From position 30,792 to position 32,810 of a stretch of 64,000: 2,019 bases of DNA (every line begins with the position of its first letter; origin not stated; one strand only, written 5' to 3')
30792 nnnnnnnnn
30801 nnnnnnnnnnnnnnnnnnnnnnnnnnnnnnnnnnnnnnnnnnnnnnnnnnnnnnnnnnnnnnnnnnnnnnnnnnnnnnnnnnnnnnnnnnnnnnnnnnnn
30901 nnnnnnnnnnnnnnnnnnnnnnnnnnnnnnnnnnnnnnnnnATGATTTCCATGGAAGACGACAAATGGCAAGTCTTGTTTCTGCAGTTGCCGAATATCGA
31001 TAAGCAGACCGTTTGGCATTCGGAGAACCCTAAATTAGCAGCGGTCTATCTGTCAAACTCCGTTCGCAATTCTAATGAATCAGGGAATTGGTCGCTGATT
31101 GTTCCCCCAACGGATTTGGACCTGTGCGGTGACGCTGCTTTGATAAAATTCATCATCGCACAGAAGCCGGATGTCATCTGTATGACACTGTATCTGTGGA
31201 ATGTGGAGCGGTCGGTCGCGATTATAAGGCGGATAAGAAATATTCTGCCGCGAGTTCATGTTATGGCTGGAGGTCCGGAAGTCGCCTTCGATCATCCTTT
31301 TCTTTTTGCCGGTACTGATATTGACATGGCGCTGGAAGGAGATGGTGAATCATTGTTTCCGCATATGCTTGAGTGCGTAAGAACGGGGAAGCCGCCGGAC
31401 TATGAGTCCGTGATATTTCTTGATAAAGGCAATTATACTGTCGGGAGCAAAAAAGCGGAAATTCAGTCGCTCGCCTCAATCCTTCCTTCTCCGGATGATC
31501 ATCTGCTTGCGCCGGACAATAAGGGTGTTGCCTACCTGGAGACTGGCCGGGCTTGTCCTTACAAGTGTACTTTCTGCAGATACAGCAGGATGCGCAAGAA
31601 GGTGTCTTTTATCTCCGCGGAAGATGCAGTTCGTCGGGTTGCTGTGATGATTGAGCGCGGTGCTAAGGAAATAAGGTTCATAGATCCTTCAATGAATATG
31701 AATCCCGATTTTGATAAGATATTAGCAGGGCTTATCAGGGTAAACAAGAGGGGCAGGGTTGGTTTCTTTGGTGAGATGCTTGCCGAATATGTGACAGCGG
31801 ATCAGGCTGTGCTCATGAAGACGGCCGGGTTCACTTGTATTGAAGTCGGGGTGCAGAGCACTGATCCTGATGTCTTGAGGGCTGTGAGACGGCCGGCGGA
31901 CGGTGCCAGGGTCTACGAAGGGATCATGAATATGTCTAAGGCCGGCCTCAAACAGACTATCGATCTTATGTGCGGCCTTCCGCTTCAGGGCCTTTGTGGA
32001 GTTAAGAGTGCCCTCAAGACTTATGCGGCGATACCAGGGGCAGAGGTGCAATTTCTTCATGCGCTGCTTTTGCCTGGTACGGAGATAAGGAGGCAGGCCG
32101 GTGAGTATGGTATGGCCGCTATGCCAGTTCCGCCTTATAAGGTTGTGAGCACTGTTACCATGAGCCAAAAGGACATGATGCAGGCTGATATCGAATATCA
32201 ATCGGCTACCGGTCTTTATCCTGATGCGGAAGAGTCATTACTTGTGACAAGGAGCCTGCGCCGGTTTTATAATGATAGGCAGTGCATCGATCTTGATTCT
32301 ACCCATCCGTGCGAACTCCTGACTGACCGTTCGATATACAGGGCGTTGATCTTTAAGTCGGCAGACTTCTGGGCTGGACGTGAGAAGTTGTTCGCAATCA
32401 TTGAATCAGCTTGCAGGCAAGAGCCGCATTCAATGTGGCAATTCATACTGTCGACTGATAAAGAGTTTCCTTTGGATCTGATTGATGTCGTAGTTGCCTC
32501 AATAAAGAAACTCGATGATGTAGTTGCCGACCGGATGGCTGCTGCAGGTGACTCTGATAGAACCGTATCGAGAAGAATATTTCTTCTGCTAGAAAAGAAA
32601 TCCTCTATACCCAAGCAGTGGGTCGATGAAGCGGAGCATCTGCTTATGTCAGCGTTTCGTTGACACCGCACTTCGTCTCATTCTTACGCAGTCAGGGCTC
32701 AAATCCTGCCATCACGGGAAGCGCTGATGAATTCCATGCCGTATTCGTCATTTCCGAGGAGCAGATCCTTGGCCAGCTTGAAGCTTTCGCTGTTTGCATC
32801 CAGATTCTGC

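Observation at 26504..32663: Translationally coupled trio: exported poly-CxxCxGxG protein, LRR receptor-type Ser/Thr kinase, B12-binding radical SAM enzyme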

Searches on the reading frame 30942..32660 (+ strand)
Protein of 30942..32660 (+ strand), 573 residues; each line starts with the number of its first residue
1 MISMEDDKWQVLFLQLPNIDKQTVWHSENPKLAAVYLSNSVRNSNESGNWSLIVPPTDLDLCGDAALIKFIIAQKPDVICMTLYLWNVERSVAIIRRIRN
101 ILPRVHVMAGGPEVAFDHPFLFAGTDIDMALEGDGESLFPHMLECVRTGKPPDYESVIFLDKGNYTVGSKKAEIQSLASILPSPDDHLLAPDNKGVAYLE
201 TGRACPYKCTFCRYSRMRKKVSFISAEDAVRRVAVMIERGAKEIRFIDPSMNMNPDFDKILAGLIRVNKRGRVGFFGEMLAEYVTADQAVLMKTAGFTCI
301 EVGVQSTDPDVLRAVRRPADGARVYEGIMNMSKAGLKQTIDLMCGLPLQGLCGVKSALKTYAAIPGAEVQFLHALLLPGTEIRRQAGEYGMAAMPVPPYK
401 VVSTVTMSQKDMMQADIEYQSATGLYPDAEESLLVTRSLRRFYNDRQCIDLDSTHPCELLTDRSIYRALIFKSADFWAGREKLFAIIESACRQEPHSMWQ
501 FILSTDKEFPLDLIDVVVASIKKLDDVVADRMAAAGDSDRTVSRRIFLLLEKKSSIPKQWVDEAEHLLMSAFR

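Call 3: search_protein_families(library=pfam, proteins=[window:30942-32660:+], max_evalue=0.01)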
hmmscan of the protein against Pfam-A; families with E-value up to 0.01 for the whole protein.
window:30942-32660:+ (573 aa): 2 families
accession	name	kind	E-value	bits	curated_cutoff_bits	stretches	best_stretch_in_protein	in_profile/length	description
PF04055.27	Radical_SAM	-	2.3e-20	73.9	29.5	1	200-347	2-152/166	Radical SAM superfamily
PF02310.24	B12-binding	-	6.1e-13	49.1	32.1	1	56-141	40-119/121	B12 binding domain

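Call 4: search_protein_families(library=ncbifam, proteins=[window:30942-32660:+], max_evalue=0.01)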
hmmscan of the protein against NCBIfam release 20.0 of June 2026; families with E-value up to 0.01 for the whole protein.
window:30942-32660:+ (573 aa): 31 families (the best 25 are shown)
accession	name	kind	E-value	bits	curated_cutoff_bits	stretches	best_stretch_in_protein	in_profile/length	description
TIGR04013.1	B12_SAM_MJ_1487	hypoth_equivalog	7e-28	97.5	251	1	67-385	34-356/382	TIGR04013 family B12-binding domain/radical SAM domain-containing protein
TIGR04479.1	bcpD_PhpK_rSAM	subfamily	7.1e-20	70.8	600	1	77-347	112-392/504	PhpK family radical SAM P-methyltransferase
NF033712.0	B12_rSAM_KedN5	subfamily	5.7e-18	64.5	700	1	22-394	6-399/624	KedN5 family methylcobalamin-dependent radical SAM C-methyltransferase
TIGR04072.2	rSAM_ladder_B12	equivalog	2.6e-15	56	360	1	86-392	81-378/443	lipid biosynthesis B12-binding/radical SAM protein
TIGR03975.1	rSAM_ocin_1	subfamily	1.9e-13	49.8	281.85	1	68-317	121-383/606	RiPP maturation radical SAM C-methyltransferase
TIGR04367.1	HpnR_B12_rSAM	equivalog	6.8e-12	44.7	650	1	58-341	43-330/490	hopanoid C-3 methylase HpnR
TIGR04385.1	B12_rSAM_cofa1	equivalog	1.2e-10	41.2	450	1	94-302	89-302/438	B12 lower ligand biosynthesis radical SAM protein BzaD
TIGR04014.1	B12_SAM_MJ_0865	equivalog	1.2e-10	40.8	360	1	75-343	38-315/434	methyl-coenzyme M reductase glutamine C-methyltransferase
NF050148.1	rSAM_ApyD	equivalog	6e-08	31.5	750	1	70-239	69-243/645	RiPP biosynthesis radical SAM protein ApyD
NF045585.1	rSAM_slr0320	equivalog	8.8e-08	31.1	775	1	199-340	238-383/511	photosystem II high light acclimation radical SAM protein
TIGR04107.1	rSAM_HutW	equivalog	9.7e-08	31.2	400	1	286-388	141-244/419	heme anaerobic degradation radical SAM methyltransferase ChuW/HutW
TIGR03471.1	HpnJ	equivalog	2.9e-07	29.7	577.6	1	199-391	200-392/472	hopanoid biosynthesis associated radical SAM protein HpnJ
NF038361.1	rSAM_Sden_1168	equivalog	8.1e-07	28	575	1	191-390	277-477/560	Sden_1168 family B12-binding radical SAM P-methyltransferase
TIGR01125.1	TIGR01125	equivalog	1.2e-06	27.9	356.95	1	189-331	130-281/432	30S ribosomal protein S12 methylthiotransferase RimO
TIGR00089.1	TIGR00089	subfamily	1.2e-06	27.6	251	1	193-331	137-283/429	MiaB/RimO family radical SAM methylthiotransferase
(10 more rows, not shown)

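Call 10: find_homologous_proteins(query=window:30942-32660:+, max_evalue=0.00001)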
Query window:30942-32660:+ (573 aa): 298 proteins with E <= 0.00001 among 8000 candidates; the best 120 are listed.
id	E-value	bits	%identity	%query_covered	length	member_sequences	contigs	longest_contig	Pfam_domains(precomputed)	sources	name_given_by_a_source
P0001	0.0e+0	1307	100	100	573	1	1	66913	PF04055.28,PF02310.25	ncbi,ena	-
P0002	2.3e-133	464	40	98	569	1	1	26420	PF04055.28,PF02310.25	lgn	-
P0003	7.0e-133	462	40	99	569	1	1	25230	PF04055.28,PF02310.25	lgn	-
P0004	6.6e-132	459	41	98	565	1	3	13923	PF04055.28,PF02310.25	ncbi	ncbi:MAG: radical SAM protein [bacterium]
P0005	7.4e-132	459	41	98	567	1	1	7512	PF04055.28,PF02310.25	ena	-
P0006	2.4e-131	457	39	99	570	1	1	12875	PF04055.28,PF02310.25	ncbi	-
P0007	2.5e-130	454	42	98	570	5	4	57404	PF04055.28,PF02310.25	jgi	jgi:hypothetical protein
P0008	1.2e-129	452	42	98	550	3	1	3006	PF04055.28,PF02310.25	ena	-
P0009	1.9e-129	451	42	98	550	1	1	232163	PF04055.28,PF02310.25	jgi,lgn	jgi:radical SAM superfamily enzyme YgiQ (UPF0313 family)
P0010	1.6e-128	448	42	98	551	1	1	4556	PF04055.28,PF02310.25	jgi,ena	-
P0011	6.4e-128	446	40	98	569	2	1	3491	PF04055.28,PF02310.25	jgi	jgi:radical SAM superfamily enzyme YgiQ (UPF0313 family)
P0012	8.3e-128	445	41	98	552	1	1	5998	PF04055.28,PF02310.25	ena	-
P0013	2.6e-127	444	41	98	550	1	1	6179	PF04055.28,PF02310.25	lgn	-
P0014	1.4e-126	441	39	98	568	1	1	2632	PF04055.28,PF13353.12,PF02310.25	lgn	-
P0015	2.5e-126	441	39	99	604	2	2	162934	PF04055.28,PF02310.25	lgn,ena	-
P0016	4.8e-126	440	41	98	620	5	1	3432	PF04055.28,PF02310.25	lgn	-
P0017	5.9e-126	439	41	98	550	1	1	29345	PF04055.28,PF02310.25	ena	-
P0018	7.5e-126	439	40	100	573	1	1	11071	PF04055.28,PF02310.25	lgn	-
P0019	1.5e-125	438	42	98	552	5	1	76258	PF04055.28,PF02310.25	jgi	jgi:radical SAM superfamily enzyme YgiQ (UPF0313 family)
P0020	1.9e-125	438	41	98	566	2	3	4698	PF04055.28,PF02310.25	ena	-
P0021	2.5e-125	437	39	98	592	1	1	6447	PF04055.28,PF02310.25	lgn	-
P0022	3.1e-125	437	39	99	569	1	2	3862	PF04055.28,PF02310.25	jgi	-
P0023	1.1e-124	435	41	98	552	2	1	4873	PF04055.28,PF02310.25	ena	-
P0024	1.1e-124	435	38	98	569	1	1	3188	PF04055.28,PF02310.25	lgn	-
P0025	3.0e-124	434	39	98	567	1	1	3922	PF04055.28,PF02310.25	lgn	-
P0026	7.7e-124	432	40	98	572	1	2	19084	PF04055.28,PF02310.25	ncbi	-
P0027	4.2e-123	430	39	98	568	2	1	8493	PF04055.28,PF02310.25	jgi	jgi:radical SAM superfamily enzyme YgiQ (UPF0313 family)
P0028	4.9e-123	430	39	99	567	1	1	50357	PF04055.28,PF02310.25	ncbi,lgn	-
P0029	5.2e-123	430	38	98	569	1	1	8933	PF04055.28,PF02310.25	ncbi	ncbi:MAG: B12-binding domain-containing radical SAM protein [Kiritimatiellia bacterium]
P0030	6.8e-123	429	38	98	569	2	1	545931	PF04055.28,PF02310.25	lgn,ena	-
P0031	1.2e-122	428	40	98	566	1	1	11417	PF04055.28,PF02310.25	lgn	-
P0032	1.6e-122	428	39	98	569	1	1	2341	PF04055.28,PF02310.25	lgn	-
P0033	3.1e-122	427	39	98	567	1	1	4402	PF04055.28,PF02310.25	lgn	-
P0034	4.5e-122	427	40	98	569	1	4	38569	PF04055.28,PF02310.25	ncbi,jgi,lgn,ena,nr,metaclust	ncbi:MAG: hypothetical protein A2283_10385 [Lentisphaerae bacterium RIFOXYA12_FULL_48_11]|nr:MAG: hy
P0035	8.8e-122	426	37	99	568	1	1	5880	PF04055.28,PF02310.25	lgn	-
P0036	1.6e-121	425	39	99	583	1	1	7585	PF04055.28,PF02310.25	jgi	jgi:radical SAM superfamily enzyme YgiQ (UPF0313 family)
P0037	4.4e-121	423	39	95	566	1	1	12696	PF04055.28,PF02310.25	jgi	jgi:hypothetical protein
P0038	5.5e-121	423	41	98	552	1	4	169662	PF04055.28,PF02310.25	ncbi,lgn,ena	-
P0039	7.9e-121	422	39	98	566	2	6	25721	PF04055.28,PF02310.25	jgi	jgi:hypothetical protein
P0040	9.2e-121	422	40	100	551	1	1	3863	PF04055.28,PF02310.25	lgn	-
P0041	3.5e-120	420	39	98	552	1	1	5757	PF04055.28,PF02310.25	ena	-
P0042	3.9e-120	420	38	98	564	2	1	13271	PF04055.28,PF02310.25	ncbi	-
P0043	5.2e-120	420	38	100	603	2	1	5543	PF04055.28,PF02310.25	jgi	jgi:radical SAM superfamily enzyme YgiQ (UPF0313 family)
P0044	5.6e-120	420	38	98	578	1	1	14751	PF04055.28,PF02310.25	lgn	-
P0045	1.5e-119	418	39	94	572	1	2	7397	PF04055.28,PF02310.25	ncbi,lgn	-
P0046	2.7e-119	417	39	98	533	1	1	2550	PF04055.28,PF02310.25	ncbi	-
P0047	2.9e-119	417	39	95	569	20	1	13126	PF04055.28,PF02310.25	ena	-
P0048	5.1e-119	416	39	98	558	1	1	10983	PF04055.28,PF02310.25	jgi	jgi:radical SAM superfamily enzyme YgiQ (UPF0313 family)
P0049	5.6e-119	416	39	99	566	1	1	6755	PF04055.28,PF02310.25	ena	-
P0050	5.7e-119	416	39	98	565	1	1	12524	PF04055.28,PF02310.25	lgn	-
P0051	1.7e-118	415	38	98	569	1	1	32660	PF04055.28,PF02310.25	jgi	jgi:radical SAM superfamily enzyme YgiQ (UPF0313 family)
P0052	3.1e-118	414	38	100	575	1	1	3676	PF04055.28,PF02310.25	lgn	-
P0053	3.9e-118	414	38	99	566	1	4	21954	PF04055.28,PF02310.25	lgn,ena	-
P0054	6.2e-118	413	39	99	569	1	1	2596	PF04055.28,PF02310.25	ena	-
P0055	1.4e-117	412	39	99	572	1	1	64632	PF04055.28,PF02310.25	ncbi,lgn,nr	ncbi:MAG: radical SAM protein [Kiritimatiellae bacterium]|nr:radical SAM protein [Kiritimatiellia ba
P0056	1.7e-117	411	38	98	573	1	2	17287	PF04055.28,PF02310.25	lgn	-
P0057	2.8e-117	411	39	99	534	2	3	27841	PF04055.28,PF02310.25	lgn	-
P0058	3.4e-117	410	36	99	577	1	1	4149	PF04055.28,PF02310.25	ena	-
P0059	5.1e-117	410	36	98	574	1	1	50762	PF04055.28,PF02310.25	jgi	jgi:hypothetical protein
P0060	8.5e-117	409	40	94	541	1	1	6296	PF04055.28,PF02310.25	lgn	-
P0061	9.1e-117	409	38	98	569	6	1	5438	PF04055.28,PF02310.25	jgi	-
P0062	1.1e-116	409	39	99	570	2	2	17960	PF04055.28,PF02310.25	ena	-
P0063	2.1e-116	408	38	98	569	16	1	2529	PF04055.28,PF02310.25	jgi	jgi:radical SAM superfamily enzyme YgiQ (UPF0313 family)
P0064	2.8e-116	407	38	99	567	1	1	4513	PF04055.28,PF02310.25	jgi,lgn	jgi:radical SAM superfamily enzyme YgiQ (UPF0313 family)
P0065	3.5e-116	407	38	98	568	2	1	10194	PF04055.28,PF02310.25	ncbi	-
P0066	5.4e-116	406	37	98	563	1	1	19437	PF04055.28,PF02310.25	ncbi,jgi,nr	ncbi:MAG: radical SAM protein [Desulfobacteraceae bacterium]|nr:MAG: radical SAM protein [Desulfobac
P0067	5.6e-116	406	37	98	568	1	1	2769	PF04055.28,PF02310.25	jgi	-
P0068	6.3e-116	406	37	99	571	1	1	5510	PF04055.28,PF02310.25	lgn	-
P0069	9.2e-116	406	37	99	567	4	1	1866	PF04055.28,PF02310.25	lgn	-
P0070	1.1e-115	405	38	98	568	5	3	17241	PF04055.28,PF02310.25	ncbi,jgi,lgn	jgi:hypothetical protein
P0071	1.2e-115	405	38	98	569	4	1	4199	PF04055.28,PF02310.25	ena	-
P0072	1.9e-115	405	38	99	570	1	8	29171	PF04055.28,PF02310.25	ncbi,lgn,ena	-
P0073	2.9e-115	404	39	94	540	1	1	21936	PF04055.28,PF02310.25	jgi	jgi:radical SAM superfamily enzyme YgiQ (UPF0313 family)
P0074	3.5e-115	404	37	98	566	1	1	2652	PF04055.28,PF02310.25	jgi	jgi:radical SAM superfamily enzyme YgiQ (UPF0313 family)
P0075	5.8e-115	403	37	99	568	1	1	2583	PF04055.28,PF02310.25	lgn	-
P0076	6.0e-115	403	37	98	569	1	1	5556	PF04055.28,PF02310.25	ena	-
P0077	6.4e-115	403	35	99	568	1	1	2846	PF04055.28,PF02310.25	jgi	jgi:radical SAM superfamily enzyme YgiQ (UPF0313 family)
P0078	8.1e-115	403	39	98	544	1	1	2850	PF04055.28,PF02310.25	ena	-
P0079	1.1e-114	402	37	98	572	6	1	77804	PF04055.28,PF02310.25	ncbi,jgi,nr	ncbi:MAG: hypothetical protein CVU57_19370 [Deltaproteobacteria bacterium HGW-Deltaproteobacteria-15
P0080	1.4e-114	402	37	98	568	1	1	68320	PF04055.28,PF02310.25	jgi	jgi:radical SAM superfamily enzyme YgiQ (UPF0313 family)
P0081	1.6e-114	402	38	98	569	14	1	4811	PF04055.28,PF02310.25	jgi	jgi:hypothetical protein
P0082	2.6e-114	401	38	98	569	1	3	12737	PF04055.28,PF02310.25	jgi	jgi:radical SAM superfamily enzyme YgiQ (UPF0313 family)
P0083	3.6e-114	400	38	98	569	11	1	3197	PF04055.28,PF02310.25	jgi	jgi:radical SAM superfamily enzyme YgiQ (UPF0313 family)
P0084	3.9e-114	400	38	98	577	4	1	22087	PF04055.28,PF02310.25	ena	-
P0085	5.7e-114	400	37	98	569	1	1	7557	PF04055.28,PF02310.25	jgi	jgi:radical SAM superfamily enzyme YgiQ (UPF0313 family)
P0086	7.6e-114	399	38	99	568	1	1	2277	PF04055.28,PF02310.25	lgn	-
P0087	8.0e-114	399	38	95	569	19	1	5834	PF04055.28,PF02310.25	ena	-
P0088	9.0e-114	399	37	98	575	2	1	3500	PF04055.28,PF02310.25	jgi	jgi:radical SAM superfamily enzyme YgiQ (UPF0313 family)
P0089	1.1e-113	399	37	98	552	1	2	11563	PF04055.28,PF02310.25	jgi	jgi:hypothetical protein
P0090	1.2e-113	399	38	98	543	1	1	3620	PF04055.28,PF02310.25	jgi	jgi:radical SAM superfamily enzyme YgiQ (UPF0313 family)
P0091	1.6e-113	398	37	98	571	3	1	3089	PF04055.28,PF02310.25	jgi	jgi:radical SAM superfamily enzyme YgiQ (UPF0313 family)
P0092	2.4e-113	398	37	98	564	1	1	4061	PF04055.28,PF02310.25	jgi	-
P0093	3.0e-113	397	38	99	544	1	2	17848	PF04055.28,PF02310.25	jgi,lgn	-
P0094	3.4e-113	397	38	97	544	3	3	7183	PF04055.28,PF02310.25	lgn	-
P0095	3.9e-113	397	35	98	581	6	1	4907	PF04055.28,PF02310.25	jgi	jgi:radical SAM superfamily enzyme YgiQ (UPF0313 family)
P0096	4.5e-113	397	36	98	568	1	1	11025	PF04055.28,PF02310.25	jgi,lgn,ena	-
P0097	6.3e-113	396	37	98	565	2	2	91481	PF04055.28,PF02310.25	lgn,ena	-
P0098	6.5e-113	396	41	89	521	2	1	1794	PF04055.28,PF02310.25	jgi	jgi:hypothetical protein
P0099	8.1e-113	396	37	98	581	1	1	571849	PF04055.28,PF02310.25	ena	-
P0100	9.4e-113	396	36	98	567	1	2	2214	PF04055.28,PF02310.25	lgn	-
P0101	9.6e-113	396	38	98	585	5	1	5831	PF04055.28,PF02310.25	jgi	jgi:radical SAM superfamily enzyme YgiQ (UPF0313 family)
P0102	9.8e-113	396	38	98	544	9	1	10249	PF04055.28,PF02310.25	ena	-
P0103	1.5e-112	395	37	98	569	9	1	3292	PF04055.28,PF02310.25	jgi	-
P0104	1.9e-112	395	39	94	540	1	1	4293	PF04055.28,PF02310.25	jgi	jgi:radical SAM superfamily enzyme YgiQ (UPF0313 family)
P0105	2.6e-112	394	36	99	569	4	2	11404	PF04055.28,PF02310.25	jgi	jgi:radical SAM superfamily enzyme YgiQ (UPF0313 family)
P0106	4.7e-112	393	37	95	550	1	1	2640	PF04055.28,PF02310.25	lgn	-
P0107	5.6e-112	393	38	98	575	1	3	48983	PF04055.28,PF02310.25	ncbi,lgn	-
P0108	7.5e-112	393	36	99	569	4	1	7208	PF04055.28,PF02310.25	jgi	jgi:radical SAM superfamily enzyme YgiQ (UPF0313 family)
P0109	1.1e-111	392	36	98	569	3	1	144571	PF04055.28,PF02310.25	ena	-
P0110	1.1e-111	392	36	99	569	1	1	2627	PF04055.28,PF02310.25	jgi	jgi:radical SAM superfamily enzyme YgiQ (UPF0313 family)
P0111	1.7e-111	392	38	98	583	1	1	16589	PF04055.28,PF02310.25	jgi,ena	-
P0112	2.3e-111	391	39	98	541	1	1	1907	PF04055.28,PF02310.25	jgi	-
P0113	5.1e-111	390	37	98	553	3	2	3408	PF04055.28,PF02310.25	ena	-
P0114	6.1e-111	390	37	98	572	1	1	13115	PF04055.28,PF02310.25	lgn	-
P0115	6.2e-111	390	37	98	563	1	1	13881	PF04055.28,PF02310.25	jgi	jgi:radical SAM superfamily enzyme YgiQ (UPF0313 family)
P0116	6.4e-111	390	36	99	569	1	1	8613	PF04055.28,PF02310.25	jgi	jgi:radical SAM superfamily enzyme YgiQ (UPF0313 family)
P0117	6.7e-111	390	36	98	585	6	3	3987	PF04055.28,PF02310.25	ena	-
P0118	6.9e-111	390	37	98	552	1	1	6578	PF04055.28,PF02310.25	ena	-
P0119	8.0e-111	389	37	98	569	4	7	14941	PF04055.28,PF02310.25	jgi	jgi:hypothetical protein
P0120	8.4e-111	389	37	99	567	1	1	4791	PF04055.28,PF02310.25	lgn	-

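Call 11: find_encoding_contigs(protein=P0055, flank=8000, max_places=2)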
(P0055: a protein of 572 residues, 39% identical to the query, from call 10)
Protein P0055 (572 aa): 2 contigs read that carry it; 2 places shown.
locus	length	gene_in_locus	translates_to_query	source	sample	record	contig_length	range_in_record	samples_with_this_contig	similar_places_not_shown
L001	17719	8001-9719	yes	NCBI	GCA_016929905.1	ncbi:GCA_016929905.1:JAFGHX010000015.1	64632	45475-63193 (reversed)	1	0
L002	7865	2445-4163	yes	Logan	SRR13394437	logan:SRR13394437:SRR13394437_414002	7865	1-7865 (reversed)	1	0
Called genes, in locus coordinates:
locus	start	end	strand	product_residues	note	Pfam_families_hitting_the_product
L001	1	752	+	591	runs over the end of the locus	PF04542:Sigma70_r2, PF04545:Sigma70_r4 (weak), PF08281:Sigma70_r4_2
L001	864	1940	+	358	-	-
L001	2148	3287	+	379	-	-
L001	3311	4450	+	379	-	-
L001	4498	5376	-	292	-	PF04055:Radical_SAM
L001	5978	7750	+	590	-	PF04542:Sigma70_r2, PF08281:Sigma70_r4_2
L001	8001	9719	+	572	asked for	PF02310:B12-binding, PF04055:Radical_SAM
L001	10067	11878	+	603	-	PF04542:Sigma70_r2, PF04545:Sigma70_r4 (weak), PF08281:Sigma70_r4_2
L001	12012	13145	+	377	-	-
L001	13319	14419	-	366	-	PF00294:PfkB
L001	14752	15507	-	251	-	PF04452:Methyltrans_RNA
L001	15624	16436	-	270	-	PF20803:PaaX_M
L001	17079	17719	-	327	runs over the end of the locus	PF01636:APH, PF03881:Fructosamin_kin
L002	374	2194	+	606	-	PF04542:Sigma70_r2, PF08281:Sigma70_r4_2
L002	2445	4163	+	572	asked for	PF02310:B12-binding, PF04055:Radical_SAM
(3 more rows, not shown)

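Call 12: find_encoding_contigs(protein=P0079, flank=8000, max_places=2)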
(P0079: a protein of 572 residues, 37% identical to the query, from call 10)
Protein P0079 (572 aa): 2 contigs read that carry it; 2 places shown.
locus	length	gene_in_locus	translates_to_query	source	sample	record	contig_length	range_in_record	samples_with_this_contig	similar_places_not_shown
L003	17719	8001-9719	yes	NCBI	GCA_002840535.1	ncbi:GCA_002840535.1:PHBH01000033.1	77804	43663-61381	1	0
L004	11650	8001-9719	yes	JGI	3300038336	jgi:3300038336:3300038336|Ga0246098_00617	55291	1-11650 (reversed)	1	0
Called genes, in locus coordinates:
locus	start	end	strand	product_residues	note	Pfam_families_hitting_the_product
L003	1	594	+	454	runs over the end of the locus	PF00072:Response_reg, PF07724:AAA_2 (faint), PF00158:Sigma54_activat, PF14532:Sigma54_activ_2, PF07728:AAA_5 (weak), PF25601:AAA_lid_14, PF02954:HTH_8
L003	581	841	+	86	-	-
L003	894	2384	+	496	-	PF12729:4HB_MCP_1 (weak), PF00512:HisKA, PF02518:HATPase_c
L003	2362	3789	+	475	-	PF00072:Response_reg, PF00158:Sigma54_activat, PF14532:Sigma54_activ_2, PF07728:AAA_5 (faint), PF00004:AAA (faint), PF25601:AAA_lid_14, PF02954:HTH_8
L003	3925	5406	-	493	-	PF01590:GAF, PF00512:HisKA, PF02518:HATPase_c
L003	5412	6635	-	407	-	PF08495:FIST, PF10442:FIST_C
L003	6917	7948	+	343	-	PF00022:Actin, PF06723:MreB_Mbl, PF00012:HSP70, PF11104:PilM_2 (faint), PF14450:FtsA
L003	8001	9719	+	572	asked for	PF02310:B12-binding, PF04055:Radical_SAM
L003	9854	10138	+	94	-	PF00216:Bac_DNA_binding, PF18291:HU-HIG (weak)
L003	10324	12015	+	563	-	PF02743:dCache_1 (faint), PF00672:HAMP, PF00211:Guanylate_cyc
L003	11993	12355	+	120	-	-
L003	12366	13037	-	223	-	PF01476:LysM, PF03330:DPBB_1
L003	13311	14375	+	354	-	PF00044:Gp_dh_N, PF02800:Gp_dh_C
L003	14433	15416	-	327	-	PF08279:HTH_11, PF13412:HTH_24 (faint), PF03099:BPL_LplA_LipB, PF16917:BPL_LplA_LipB_2 (weak), PF02237:BPL_C (weak)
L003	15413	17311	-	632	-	PF06808:DctM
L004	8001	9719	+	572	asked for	PF02310:B12-binding, PF04055:Radical_SAM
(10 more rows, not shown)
